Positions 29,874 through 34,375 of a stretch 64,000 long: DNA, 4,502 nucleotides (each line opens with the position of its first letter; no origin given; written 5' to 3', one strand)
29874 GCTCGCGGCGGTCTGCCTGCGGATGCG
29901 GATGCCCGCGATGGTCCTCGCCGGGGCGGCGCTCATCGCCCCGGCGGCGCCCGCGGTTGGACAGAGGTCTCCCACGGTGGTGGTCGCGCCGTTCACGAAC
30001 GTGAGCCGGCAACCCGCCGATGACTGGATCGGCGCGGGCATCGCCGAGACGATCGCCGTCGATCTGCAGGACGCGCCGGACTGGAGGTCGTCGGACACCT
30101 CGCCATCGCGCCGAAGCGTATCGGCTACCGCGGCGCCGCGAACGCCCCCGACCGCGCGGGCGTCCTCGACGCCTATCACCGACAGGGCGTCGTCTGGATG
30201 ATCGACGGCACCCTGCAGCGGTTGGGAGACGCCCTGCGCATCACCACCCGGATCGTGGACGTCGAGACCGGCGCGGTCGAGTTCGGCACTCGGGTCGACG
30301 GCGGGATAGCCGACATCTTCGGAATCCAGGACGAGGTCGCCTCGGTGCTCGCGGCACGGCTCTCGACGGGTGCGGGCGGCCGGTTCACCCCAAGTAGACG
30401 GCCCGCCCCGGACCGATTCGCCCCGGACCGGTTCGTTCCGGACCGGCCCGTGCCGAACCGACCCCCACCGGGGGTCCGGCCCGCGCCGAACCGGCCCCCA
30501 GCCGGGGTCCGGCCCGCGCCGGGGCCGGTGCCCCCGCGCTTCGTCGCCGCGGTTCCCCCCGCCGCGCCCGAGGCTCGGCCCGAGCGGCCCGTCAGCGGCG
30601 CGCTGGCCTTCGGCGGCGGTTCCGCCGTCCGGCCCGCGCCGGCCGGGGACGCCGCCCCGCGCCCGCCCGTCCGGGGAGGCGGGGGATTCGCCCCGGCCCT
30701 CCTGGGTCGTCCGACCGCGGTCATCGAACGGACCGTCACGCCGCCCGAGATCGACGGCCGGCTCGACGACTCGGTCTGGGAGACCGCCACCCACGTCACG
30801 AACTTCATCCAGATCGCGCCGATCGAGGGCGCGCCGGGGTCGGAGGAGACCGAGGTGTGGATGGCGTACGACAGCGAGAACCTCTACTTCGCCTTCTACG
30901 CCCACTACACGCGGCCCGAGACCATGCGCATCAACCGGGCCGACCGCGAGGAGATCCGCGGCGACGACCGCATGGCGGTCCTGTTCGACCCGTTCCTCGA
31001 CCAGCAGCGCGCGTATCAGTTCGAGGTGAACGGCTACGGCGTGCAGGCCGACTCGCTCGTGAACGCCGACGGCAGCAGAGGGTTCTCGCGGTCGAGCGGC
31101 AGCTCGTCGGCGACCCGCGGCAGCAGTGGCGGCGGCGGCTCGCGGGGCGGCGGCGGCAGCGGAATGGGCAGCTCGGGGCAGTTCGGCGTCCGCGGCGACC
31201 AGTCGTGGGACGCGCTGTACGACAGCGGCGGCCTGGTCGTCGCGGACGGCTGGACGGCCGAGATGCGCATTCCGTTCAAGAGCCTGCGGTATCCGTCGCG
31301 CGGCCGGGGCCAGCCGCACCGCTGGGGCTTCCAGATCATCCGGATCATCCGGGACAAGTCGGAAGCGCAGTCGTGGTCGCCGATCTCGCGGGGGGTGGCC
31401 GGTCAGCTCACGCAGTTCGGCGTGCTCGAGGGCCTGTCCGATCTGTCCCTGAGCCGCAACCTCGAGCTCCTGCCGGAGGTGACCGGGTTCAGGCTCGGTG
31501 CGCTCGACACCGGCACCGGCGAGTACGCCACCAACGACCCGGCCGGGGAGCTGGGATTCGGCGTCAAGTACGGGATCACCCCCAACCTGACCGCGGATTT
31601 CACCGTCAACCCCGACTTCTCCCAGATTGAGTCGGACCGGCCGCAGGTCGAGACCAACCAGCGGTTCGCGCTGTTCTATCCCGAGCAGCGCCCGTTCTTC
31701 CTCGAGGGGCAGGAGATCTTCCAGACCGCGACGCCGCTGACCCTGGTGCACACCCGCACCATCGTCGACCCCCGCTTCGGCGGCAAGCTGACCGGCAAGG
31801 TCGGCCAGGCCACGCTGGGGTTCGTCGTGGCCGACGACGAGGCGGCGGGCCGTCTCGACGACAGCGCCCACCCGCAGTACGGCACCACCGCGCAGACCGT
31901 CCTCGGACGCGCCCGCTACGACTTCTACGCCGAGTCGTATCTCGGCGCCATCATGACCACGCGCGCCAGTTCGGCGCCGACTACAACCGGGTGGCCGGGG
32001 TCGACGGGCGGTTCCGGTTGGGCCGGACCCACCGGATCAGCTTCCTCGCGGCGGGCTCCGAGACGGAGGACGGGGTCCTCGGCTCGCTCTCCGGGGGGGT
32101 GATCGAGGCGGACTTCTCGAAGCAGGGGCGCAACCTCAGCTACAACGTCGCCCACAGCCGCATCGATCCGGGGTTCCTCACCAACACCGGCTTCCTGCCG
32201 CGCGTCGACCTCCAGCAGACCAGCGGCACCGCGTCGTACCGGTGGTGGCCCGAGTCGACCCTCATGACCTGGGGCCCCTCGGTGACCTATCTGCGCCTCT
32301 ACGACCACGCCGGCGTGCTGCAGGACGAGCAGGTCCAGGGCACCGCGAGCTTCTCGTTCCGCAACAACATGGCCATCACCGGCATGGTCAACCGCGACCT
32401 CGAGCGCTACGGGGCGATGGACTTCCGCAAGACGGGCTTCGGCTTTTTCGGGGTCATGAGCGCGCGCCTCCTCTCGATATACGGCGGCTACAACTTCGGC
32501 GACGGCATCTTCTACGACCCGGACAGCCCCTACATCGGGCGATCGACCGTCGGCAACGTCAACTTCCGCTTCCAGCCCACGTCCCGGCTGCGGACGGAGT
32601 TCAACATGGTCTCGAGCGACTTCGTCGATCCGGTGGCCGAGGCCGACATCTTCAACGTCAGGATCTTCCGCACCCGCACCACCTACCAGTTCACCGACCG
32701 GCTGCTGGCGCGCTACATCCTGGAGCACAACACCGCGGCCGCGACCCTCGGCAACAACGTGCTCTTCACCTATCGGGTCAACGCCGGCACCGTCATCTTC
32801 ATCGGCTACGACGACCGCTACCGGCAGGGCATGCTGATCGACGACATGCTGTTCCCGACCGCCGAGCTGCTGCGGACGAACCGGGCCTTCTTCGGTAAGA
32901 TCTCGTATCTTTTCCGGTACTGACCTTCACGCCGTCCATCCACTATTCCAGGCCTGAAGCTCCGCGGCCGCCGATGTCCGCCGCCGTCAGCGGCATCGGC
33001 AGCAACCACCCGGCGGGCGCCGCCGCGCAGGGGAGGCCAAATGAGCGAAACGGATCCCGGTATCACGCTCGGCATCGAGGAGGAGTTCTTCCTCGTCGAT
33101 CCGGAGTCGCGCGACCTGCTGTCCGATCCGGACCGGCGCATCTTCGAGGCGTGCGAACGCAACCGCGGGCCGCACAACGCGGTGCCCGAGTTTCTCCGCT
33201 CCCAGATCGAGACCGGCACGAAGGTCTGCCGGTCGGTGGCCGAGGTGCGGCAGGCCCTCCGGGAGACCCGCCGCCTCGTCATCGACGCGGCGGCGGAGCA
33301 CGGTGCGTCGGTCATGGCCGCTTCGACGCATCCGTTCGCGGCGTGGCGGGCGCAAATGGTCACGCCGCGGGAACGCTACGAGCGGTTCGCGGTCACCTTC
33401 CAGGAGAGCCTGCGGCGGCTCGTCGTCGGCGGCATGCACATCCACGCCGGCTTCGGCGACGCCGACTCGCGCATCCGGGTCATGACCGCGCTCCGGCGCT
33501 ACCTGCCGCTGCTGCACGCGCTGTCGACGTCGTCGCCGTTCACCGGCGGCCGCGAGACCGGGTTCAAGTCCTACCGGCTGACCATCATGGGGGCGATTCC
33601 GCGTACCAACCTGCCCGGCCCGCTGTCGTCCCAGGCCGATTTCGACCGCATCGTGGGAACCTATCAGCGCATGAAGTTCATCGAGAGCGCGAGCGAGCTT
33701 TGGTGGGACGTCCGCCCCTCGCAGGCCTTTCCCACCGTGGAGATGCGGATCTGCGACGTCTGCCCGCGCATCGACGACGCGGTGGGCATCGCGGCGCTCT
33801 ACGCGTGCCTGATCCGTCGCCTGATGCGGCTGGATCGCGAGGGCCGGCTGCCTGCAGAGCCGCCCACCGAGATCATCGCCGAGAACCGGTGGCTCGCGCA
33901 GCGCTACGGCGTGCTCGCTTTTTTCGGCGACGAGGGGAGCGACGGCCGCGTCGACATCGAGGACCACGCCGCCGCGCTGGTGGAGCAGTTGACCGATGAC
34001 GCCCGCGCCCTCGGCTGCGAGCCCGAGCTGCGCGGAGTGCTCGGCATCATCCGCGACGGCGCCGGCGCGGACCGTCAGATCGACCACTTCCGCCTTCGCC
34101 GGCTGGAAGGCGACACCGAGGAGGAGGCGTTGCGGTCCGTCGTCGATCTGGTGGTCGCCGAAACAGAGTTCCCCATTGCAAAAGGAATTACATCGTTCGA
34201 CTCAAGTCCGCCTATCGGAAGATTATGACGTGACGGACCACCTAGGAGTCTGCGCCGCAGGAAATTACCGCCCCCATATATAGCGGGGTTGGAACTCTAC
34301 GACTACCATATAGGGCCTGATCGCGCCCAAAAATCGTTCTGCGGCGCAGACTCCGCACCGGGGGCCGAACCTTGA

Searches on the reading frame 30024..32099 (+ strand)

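Call 33: search_protein_families(library=pfam, proteins=[window:30024-32099:+], max_evalue=0.001)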
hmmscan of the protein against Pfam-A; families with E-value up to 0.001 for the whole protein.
window:30024-32099:+ (692 aa): 1 family
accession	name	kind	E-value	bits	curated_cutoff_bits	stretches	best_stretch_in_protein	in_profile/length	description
PF19313.5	DUF5916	-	9e-14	51.5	22.6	1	508-569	26-86/572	Domain of unknown function (DUF5916)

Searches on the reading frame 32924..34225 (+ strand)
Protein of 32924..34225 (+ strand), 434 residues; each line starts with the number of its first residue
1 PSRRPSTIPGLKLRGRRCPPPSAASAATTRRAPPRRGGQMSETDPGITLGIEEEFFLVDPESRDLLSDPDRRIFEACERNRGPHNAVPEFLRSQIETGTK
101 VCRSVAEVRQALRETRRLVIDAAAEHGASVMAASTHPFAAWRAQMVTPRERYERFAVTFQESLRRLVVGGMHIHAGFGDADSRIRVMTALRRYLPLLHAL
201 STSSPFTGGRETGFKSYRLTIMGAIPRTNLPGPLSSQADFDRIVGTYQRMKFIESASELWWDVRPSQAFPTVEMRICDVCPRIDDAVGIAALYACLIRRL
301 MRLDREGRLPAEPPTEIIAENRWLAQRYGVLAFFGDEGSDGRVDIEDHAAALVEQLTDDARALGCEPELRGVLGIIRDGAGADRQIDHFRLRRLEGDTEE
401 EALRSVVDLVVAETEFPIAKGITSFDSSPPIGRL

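Call 33: search_protein_families(library=pfam, proteins=[window:32924-34225:+], max_evalue=0.001)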
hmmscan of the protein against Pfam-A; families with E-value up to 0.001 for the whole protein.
window:32924-34225:+ (434 aa): 1 family
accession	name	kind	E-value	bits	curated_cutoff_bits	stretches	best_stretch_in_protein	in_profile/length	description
PF04107.18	GCS2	-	7.1e-53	180.3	21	1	49-329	1-290/291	Glutamate-cysteine ligase family 2(GCS2)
